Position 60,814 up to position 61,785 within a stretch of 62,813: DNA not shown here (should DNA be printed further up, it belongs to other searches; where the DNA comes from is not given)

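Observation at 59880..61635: Tightly coupled minus-strand operon XRE-Nudix(degenerate) / Nudix(active) / GIY-YIG-GntR: candidate nucleotide-signal sensing defence or anti-defence module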

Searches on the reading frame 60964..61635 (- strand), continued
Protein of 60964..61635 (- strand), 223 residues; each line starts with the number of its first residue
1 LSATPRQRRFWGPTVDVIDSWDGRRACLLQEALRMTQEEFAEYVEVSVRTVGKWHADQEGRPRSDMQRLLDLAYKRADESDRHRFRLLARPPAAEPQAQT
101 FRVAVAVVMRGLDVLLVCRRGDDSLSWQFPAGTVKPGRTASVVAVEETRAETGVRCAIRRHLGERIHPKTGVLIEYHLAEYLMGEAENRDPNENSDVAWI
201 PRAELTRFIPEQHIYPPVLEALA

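Call 57: fold_search(model_id=the predicted structure, library=pdb)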
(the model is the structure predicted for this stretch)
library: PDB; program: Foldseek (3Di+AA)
matches with E <= 10: 1072; with E <= 0.001: 573
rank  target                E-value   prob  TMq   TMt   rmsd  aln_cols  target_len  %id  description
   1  1soi                  3.5e-09  1.00  0.49  0.64   3.2       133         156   26  CRYSTAL STRUCTURE OF NUDIX HYDROLASE DR1025 IN COMPLEX WITH SM+3 (released 2004-05-11)
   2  1sz3_A                5.3e-09  1.00  0.48  0.63   3.8       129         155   26  CRYSTAL STRUCTURE OF NUDIX HYDROLASE DR1025 IN COMPLEXED WITH GNP AND MG+2 (released 2004-05-11)
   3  1sjy                  5.6e-09  1.00  0.49  0.64   3.3       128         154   27  Crystal Structure of NUDIX HYDROLASE DR1025 FROM DEINOCOCCUS RADIODURANS (released 2004-05-11)
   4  2gb5_B                1.1e-08  1.00  0.48  0.39   3.6       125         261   22  Crystal structure of NADH pyrophosphatase (EC 3.6.1.22) (1790429) from Escherichia coli K12 at 2.30 A resolution (released 2006-03-28)
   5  4hfq_A                1.1e-08  1.00  0.45  0.46  11.7       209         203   19  Crystal structure of UDP-X diphosphatase (released 2013-08-07)
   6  5isy_C                1.2e-08  1.00  0.45  0.38   1.8       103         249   21  Crystal structure of Nudix family protein with NAD (released 2016-09-14)
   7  5iw4_B                1.2e-08  1.00  0.45  0.37   1.9       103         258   22  Crystal structure of E. coli NudC in complex with NAD (released 2016-07-13)
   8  5iw4_A                1.3e-08  1.00  0.45  0.37   1.8       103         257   22  Crystal structure of E. coli NudC in complex with NAD (released 2016-07-13)
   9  3i7u_C                1.4e-08  1.00  0.50  0.76   3.0       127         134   26  Crystal structure of AP4A hydrolase (aq_158) from Aquifex aeolicus VF5 (released 2009-07-21)
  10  3ees_A                1.4e-08  1.00  0.48  0.73   3.1       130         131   24  Structure of the RNA pyrophosphohydrolase BdRppH (released 2009-03-24)
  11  1su2_A                1.5e-08  1.00  0.49  0.63   3.1       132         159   26  CRYSTAL STRUCTURE OF THE NUDIX HYDROLASE DR1025 IN COMPLEX WITH ATP (released 2004-05-11)
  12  2gb5_A                2.2e-08  1.00  0.45  0.36   2.0       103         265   22  Crystal structure of NADH pyrophosphatase (EC 3.6.1.22) (1790429) from Escherichia coli K12 at 2.30 A resolution (released 2006-03-28)
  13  3i7u_A                2.5e-08  1.00  0.49  0.76   3.2       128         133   25  Crystal structure of AP4A hydrolase (aq_158) from Aquifex aeolicus VF5 (released 2009-07-21)
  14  3gg6                  2.5e-08  1.00  0.45  0.63   3.9       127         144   23  Crystal structure of the NUDIX domain of human NUDT18 (released 2009-03-10)
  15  5zrh                  2.6e-08  1.00  0.51  0.79   2.6       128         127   20  M. smegmatis antimutator protein MutT2 in complex with CMP (released 2019-04-24)
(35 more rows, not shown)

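Call 61: search_protein_families(library=ncbifam, proteins=[window:60964-61593:-, L067:6072-6614:-], max_evalue=0.001)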
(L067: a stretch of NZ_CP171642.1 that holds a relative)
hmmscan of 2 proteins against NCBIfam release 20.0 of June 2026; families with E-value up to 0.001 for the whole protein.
window:60964-61593:- (209 aa): 6 families
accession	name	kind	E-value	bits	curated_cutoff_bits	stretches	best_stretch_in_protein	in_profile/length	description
NF041652.1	Nud_hyd_Dein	equivalog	7.9e-07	29.4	200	1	91-194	18-130/152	Nudix hydrolase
NF052459.1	OxoGTPPhMutT1Mycb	equivalog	2.4e-06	26.9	475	1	100-190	20-108/292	8-oxo-(d)GTP phosphatase MutT1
NF006530.0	PRK08999.1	equivalog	1.1e-05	24.6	245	1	85-193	4-114/315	Nudix family hydrolase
TIGR00586.1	mutt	equivalog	0.00013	22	97.9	1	87-183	5-106/129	8-oxo-dGTP diphosphatase MutT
NF001937.0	PRK00714.1-4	equivalog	0.00041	20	139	1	85-143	5-63/161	RNA pyrophosphohydrolase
NF007834.0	PRK10546.1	equivalog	0.00062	19.6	156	1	87-189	4-107/135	pyrimidine (deoxy)nucleoside triphosphate diphosphatase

L067:6072-6614:- (180 aa): 6 families
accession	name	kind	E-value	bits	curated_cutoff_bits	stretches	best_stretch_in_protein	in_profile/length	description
NF001908.0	PRK00668.1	equivalog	8.8e-40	135.7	155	1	19-170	2-140/141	nucleoside-diphosphate kinase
NF011115.0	PRK14543.1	equivalog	5.6e-38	130.5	287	1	20-173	5-160/169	nucleoside-diphosphate kinase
NF011112.0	PRK14540.1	equivalog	1.3e-34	118.9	202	1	20-166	2-135/135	nucleoside-diphosphate kinase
NF011116.0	PRK14545.1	equivalog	2.3e-19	69.9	217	1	21-165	4-135/139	nucleoside-diphosphate kinase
NF011114.0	PRK14542.1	equivalog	2.5e-19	69.3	250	1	21-168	2-136/137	nucleoside-diphosphate kinase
NF011113.0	PRK14541.1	equivalog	3.7e-18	66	255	1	20-168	1-136/140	nucleoside-diphosphate kinase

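Call 72: find_related_loci(query=A3, collection=viral_contigs, flank=4000)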
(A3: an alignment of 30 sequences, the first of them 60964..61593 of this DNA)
Query A3 (209 aa) in viral_contigs; peptide patterns used: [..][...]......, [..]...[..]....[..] (x = any residue, [..] = any of these).
130 stretches matched a pattern; 101 encode a relative of the query (tblastn E <= 1e-3); the best 80 are kept; 80 distinct loci.
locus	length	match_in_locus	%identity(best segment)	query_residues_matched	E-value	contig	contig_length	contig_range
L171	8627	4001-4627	70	1-209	6e-99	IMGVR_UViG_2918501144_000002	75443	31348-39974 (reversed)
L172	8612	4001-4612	71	6-209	4e-98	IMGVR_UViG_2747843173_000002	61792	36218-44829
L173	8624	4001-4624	68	1-209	2e-89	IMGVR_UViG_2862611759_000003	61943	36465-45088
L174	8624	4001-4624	64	1-208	3e-89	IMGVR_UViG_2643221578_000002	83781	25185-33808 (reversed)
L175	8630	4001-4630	66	1-209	2e-88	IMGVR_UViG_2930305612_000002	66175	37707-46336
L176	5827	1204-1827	62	1-209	2e-88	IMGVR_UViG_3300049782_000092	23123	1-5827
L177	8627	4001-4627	64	1-209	4e-88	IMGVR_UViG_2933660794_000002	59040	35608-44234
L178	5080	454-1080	61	1-209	8e-87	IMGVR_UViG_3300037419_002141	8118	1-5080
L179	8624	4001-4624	62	1-208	1e-84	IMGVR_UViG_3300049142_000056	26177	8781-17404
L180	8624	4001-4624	61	1-208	8e-84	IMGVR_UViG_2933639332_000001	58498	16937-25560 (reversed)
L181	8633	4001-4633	61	1-209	1e-83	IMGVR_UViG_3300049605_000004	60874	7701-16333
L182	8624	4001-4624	59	1-208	2e-83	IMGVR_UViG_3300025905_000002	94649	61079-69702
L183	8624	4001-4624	59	1-208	1e-83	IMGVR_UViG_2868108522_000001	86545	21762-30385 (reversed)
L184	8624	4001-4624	59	1-208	4e-83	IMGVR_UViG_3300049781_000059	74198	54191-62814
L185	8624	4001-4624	61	1-208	4e-82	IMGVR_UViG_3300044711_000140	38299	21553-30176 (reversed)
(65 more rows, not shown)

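Call 92: search_protein_representatives(alignment_id=A3)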
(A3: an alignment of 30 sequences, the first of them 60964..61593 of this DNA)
Query: 30 sequences, 209 profile positions. Proteins with E-value up to 0.001 (for the whole library): 3643; up to 1e-10: 1159; up to 1e-30: 79. The best 150 are listed.
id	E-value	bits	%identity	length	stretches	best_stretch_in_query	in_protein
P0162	6.0e-104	362.2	-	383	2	1-208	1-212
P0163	2.2e-92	324.5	-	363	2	1-204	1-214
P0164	1.6e-83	295.5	-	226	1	1-209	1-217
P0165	2.1e-82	291.8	-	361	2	15-209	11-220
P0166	1.4e-80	285.9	-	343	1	1-209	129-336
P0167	4.0e-79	281.1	-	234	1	1-209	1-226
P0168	6.8e-74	264.1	-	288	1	2-208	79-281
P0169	1.3e-73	263.2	-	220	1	1-208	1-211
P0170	1.1e-71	256.8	-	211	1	1-208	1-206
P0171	1.2e-70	253.5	-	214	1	1-208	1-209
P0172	3.5e-70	251.9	-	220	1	1-208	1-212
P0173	6.6e-68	244.5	-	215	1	6-209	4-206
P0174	4.0e-67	241.9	-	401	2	75-209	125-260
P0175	3.2e-66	239.0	-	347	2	80-209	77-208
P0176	3.1e-61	222.7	-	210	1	4-206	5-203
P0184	5.2e-53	195.8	-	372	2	79-209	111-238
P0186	1.8e-52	194.1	-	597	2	80-201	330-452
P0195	7.5e-46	172.5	-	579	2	83-201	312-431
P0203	7.4e-43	162.7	-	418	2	89-201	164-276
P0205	1.1e-41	158.8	-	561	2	77-205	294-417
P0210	5.0e-41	156.7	-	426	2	89-192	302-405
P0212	7.1e-39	149.7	-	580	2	88-198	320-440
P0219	3.5e-36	140.9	-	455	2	82-204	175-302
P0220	4.4e-36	140.6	-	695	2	88-202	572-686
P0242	2.9e-30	121.6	-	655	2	75-194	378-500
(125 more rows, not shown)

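Call 94: search_protein_families(library=pfam, proteins=[P0186, P0195, P0205, P0212, P0220, P0242, P0203, P0210, P0184, P0219], max_evalue=0.001)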
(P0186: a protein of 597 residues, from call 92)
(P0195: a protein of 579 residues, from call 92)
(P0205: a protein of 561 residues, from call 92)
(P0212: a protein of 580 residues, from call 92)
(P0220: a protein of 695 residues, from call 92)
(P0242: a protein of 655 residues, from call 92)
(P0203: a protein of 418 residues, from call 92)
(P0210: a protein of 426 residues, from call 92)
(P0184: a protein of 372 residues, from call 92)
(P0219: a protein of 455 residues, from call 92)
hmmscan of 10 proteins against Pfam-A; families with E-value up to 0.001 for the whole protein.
P0186 (597 aa): 3 families
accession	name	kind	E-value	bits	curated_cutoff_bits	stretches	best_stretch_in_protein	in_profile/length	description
PF02481.21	DNA_processg_A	-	4.6e-40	137.5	29.6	1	1-129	81-210/212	DNA recombination-mediator protein A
PF00293.34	NUDIX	-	1e-32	113.4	21.1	2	468-573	2-118/134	NUDIX domain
PF14815.12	NUDIX_4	-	1.2e-06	28.7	35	1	471-576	1-101/113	NUDIX domain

P0195 (579 aa): 3 families
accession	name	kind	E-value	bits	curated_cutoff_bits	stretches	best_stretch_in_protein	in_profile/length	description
PF00293.34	NUDIX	-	4.6e-32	111.3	21.1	2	454-559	6-119/134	NUDIX domain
PF24391.1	HD-CE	-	4.1e-30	105.8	27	1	36-228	3-224/263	HD-CE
PF14815.12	NUDIX_4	-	2.4e-11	43.9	35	1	455-572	2-111/113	NUDIX domain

P0205 (561 aa): 5 families
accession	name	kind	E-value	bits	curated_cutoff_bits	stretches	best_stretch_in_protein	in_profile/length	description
PF00293.34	NUDIX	-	3.3e-31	108.5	21.1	2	431-543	4-127/134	NUDIX domain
PF14815.12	NUDIX_4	-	2.3e-09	37.5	35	0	433-497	1-63/113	NUDIX domain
PF12697.13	Abhydrolase_6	-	8.3e-05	23.8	26.3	1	29-230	1-169/217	Alpha/beta hydrolase family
PF05057.20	DUF676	-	0.00033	20.7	20.3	1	30-173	9-152/217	Putative serine esterase (DUF676)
PF22327.2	Nudt16-like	-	0.00053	20.4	27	0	458-489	36-68/161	U8 snoRNA-decapping enzyme-like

P0212 (580 aa): 4 families
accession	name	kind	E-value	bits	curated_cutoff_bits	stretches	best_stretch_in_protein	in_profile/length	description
PF00293.34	NUDIX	-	4.4e-35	121.1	21.1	2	461-563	4-118/134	NUDIX domain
PF24391.1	HD-CE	-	3.5e-31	109.3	27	1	37-253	4-246/263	HD-CE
PF14815.12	NUDIX_4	-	5.5e-11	42.7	35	1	464-574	3-109/113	NUDIX domain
PF22327.2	Nudt16-like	-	4.8e-05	23.8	27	0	461-523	14-78/161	U8 snoRNA-decapping enzyme-like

P0220 (695 aa): 2 families
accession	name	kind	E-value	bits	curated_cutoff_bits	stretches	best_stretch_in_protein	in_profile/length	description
PF00293.34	NUDIX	-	2.4e-34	118.7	21.1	2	573-678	4-119/134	NUDIX domain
PF14815.12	NUDIX_4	-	1.3e-07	31.9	35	1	576-678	3-100/113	NUDIX domain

P0242 (655 aa): 3 families
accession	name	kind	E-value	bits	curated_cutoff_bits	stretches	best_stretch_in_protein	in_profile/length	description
PF24391.1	HD-CE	-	2e-24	87.1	27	1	69-309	2-235/263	HD-CE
PF00293.34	NUDIX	-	9.3e-23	81.2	21.1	2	532-633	7-118/134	NUDIX domain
PF14815.12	NUDIX_4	-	2.9e-06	27.5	35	1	532-636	3-101/113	NUDIX domain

P0203 (418 aa): 3 families
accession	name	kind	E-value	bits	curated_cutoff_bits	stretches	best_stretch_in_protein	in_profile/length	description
PF00293.34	NUDIX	-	1e-36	126.3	21.1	2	290-393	5-118/134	NUDIX domain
PF13676.11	TIR_2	-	5.5e-16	59.6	28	1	11-120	1-111/122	TIR domain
PF14815.12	NUDIX_4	-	4.9e-14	52.5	35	1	293-397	3-102/113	NUDIX domain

P0210 (426 aa): 4 families
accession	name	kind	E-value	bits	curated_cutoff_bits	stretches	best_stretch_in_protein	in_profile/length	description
PF00293.34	NUDIX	-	7e-38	130.1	21.1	2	302-404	5-118/134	NUDIX domain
PF13676.11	TIR_2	-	4.1e-17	63.2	28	1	16-121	1-107/122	TIR domain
PF14815.12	NUDIX_4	-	1.6e-13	50.9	35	1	303-415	2-109/113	NUDIX domain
PF01582.25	TIR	-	0.00028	21.2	21.3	1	28-91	18-82/179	TIR domain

P0184 (372 aa): 3 families
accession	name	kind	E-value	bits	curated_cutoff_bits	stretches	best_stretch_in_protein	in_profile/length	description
PF00293.34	NUDIX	-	2.5e-34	118.6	21.1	2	249-357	5-120/134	NUDIX domain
PF14815.12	NUDIX_4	-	5.7e-07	29.8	35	1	251-354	2-100/113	NUDIX domain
PF01381.28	HTH_3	-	4.9e-05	23.7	23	0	38-97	3-54/55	Helix-turn-helix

P0219 (455 aa): 4 families
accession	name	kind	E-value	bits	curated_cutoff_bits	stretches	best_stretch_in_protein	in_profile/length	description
PF00293.34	NUDIX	-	9.2e-29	100.6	21.1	2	324-430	2-120/134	NUDIX domain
PF13676.11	TIR_2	-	3.7e-10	40.8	28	1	7-96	1-90/122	TIR domain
PF14815.12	NUDIX_4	-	9.2e-10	38.8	35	1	328-430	2-99/113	NUDIX domain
PF10137.14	CAP12-PCTIR_TIR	-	0.00069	20.1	24.7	0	6-87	1-89/119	CAP12/Pycsar effector protein, TIR domain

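Call 95: search_protein_families(library=padloc, proteins=[P0203, P0210, P0219, P0195, P0212, P0242, P0205, P0186, P0220, P0162], max_evalue=0.001)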
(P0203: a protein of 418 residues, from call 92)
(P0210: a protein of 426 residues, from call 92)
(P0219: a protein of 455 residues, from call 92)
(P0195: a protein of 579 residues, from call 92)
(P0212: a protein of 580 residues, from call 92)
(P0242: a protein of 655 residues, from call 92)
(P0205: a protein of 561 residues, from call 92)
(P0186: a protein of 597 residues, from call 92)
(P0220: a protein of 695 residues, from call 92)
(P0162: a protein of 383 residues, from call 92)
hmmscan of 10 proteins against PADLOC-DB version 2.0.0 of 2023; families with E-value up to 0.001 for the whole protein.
P0203 (418 aa): 3 families
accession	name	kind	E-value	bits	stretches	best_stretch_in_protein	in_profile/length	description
PDLC04899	PDC-S07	-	1.8e-32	109.8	2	289-396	8-115/135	-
PDLC00420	ThsB1|ThsB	-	0.00088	16.5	0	30-96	26-94/319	TIR-like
PDLC02421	Aga_TIR-PNTD1-PNTD2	-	0.00097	16.3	0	10-90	5-88/430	Class I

P0210 (426 aa): 2 families
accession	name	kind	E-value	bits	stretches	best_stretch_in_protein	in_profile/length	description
PDLC04899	PDC-S07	-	4.3e-26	89.1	2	301-406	8-114/135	-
PDLC00420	ThsB1|ThsB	-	0.00023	18.4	1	15-94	3-87/319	TIR-like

P0219 (455 aa): 3 families
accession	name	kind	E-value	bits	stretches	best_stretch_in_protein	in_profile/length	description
PDLC03016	TIR-TM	-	8.5e-28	96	1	6-165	2-161/293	-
PDLC04899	PDC-S07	-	6.9e-21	72.3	2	325-431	8-114/135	-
PDLC00731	Effector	-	0.00054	17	1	3-72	153-220/306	TIR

P0195 (579 aa): 2 families
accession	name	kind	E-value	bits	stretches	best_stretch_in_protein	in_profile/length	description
PDLC04899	PDC-S07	-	7e-34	114.4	2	450-560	3-116/135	-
PDLC01933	CARF7--CARF_HD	-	0.00023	17.8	1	14-156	283-426/670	-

P0212 (580 aa): 1 family
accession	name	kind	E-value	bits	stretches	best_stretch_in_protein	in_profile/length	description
PDLC04899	PDC-S07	-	1.1e-34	117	2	458-566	6-115/135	-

P0242 (655 aa): 1 family
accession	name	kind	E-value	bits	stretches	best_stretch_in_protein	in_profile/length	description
PDLC04899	PDC-S07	-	5.4e-23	79.1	2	529-649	9-128/135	-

P0205 (561 aa): 1 family
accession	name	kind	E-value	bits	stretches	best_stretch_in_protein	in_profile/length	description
PDLC04899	PDC-S07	-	2.4e-28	96.5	2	431-531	8-108/135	-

P0186 (597 aa): 4 families
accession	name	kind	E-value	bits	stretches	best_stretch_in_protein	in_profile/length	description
PDLC03961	ShosA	-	5.6e-31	105.9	1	1-115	152-260/303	-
PDLC04899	PDC-S07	-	9.3e-30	101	2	466-573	3-112/135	-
PDLC02997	ShosA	-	4.3e-08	30.8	1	2-105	168-272/327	-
PDLC03927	PsyrA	-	6.3e-07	26.8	1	2-209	169-383/398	-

P0220 (695 aa): 2 families
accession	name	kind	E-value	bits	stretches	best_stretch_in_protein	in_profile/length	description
PDLC03858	LmuA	-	2.9e-71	239.1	1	15-400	16-415/827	-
PDLC04899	PDC-S07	-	4.7e-29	98.8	2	572-679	8-115/135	-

P0162 (383 aa): 1 family
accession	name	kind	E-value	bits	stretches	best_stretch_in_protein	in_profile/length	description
PDLC04899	PDC-S07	-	1.4e-29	100.4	2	226-333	8-115/135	-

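Call 98: find_encoding_contigs(protein=P0210, flank=8000, max_places=3)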
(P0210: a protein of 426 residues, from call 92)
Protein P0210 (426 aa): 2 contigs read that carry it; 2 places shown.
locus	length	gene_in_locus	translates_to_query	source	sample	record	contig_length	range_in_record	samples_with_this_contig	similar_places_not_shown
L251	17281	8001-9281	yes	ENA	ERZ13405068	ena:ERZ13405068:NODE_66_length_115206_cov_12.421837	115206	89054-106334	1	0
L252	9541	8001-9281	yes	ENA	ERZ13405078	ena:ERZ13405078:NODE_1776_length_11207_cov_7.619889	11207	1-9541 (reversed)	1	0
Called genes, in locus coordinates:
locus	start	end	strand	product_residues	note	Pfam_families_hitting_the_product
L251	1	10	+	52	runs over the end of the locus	-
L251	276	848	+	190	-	PF07155:ECF-ribofla_trS (weak), PF12822:ECF_trnsprt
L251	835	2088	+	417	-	PF08245:Mur_ligase_M, PF02875:Mur_ligase_C, PF27239:FOL3_C (weak)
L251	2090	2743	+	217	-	PF03458:Gly_transporter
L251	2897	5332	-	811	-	PF00580:UvrD-helicase, PF01443:Viral_helicase1 (faint), PF00580:UvrD-helicase, PF13245:AAA_19, PF13361:UvrD_C, PF13538:UvrD_C_2, PF21196:PcrA_UvrD_tudor (faint)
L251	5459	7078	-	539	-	PF00488:MutS_V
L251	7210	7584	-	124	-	PF04237:YjbR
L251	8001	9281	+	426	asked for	PF13676:TIR_2, PF00293:NUDIX, PF14815:NUDIX_4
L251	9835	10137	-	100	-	PF01381:HTH_3, PF12844:HTH_19 (faint), PF13443:HTH_26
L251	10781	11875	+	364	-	PF00990:GGDEF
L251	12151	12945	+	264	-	PF00563:EAL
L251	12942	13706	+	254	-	-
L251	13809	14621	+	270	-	-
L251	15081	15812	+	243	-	-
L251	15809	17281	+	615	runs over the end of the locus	-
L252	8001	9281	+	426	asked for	PF13676:TIR_2, PF00293:NUDIX, PF14815:NUDIX_4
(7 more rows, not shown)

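Call 99: find_encoding_contigs(protein=P0162, flank=6000, max_places=3)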
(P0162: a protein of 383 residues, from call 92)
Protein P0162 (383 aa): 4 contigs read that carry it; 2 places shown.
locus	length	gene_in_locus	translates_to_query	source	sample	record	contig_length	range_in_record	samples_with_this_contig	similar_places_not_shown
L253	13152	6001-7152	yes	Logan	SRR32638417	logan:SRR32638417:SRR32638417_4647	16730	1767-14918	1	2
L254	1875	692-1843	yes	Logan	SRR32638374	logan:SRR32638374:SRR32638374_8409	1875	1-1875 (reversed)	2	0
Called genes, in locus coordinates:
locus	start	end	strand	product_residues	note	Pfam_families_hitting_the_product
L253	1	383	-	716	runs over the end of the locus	?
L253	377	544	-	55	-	-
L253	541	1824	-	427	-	PF10935:DUF2637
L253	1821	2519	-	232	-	-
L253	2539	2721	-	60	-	-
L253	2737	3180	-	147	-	-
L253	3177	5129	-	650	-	PF02534:T4SS-DNA_transf, PF12696:TraG-D_C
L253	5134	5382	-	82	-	PF12728:HTH_17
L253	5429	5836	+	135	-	PF00392:GntR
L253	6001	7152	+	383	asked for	PF00293:NUDIX, PF14815:NUDIX_4 (weak)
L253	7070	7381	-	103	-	-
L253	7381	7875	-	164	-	PF00334:NDK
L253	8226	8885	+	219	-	PF13542:HTH_Tnp_ISL3 (faint), PF13384:HTH_23 (faint), PF04545:Sigma70_r4 (faint), PF08281:Sigma70_r4_2 (faint), PF13518:HTH_28 (faint), PF13556:HTH_30 (faint), PF13404:HTH_AsnC-type (faint), PF13412:HTH_24 (faint)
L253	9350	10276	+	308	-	PF01068:DNA_ligase_A_M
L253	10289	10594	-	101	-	-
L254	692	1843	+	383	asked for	PF00293:NUDIX, PF14815:NUDIX_4 (weak)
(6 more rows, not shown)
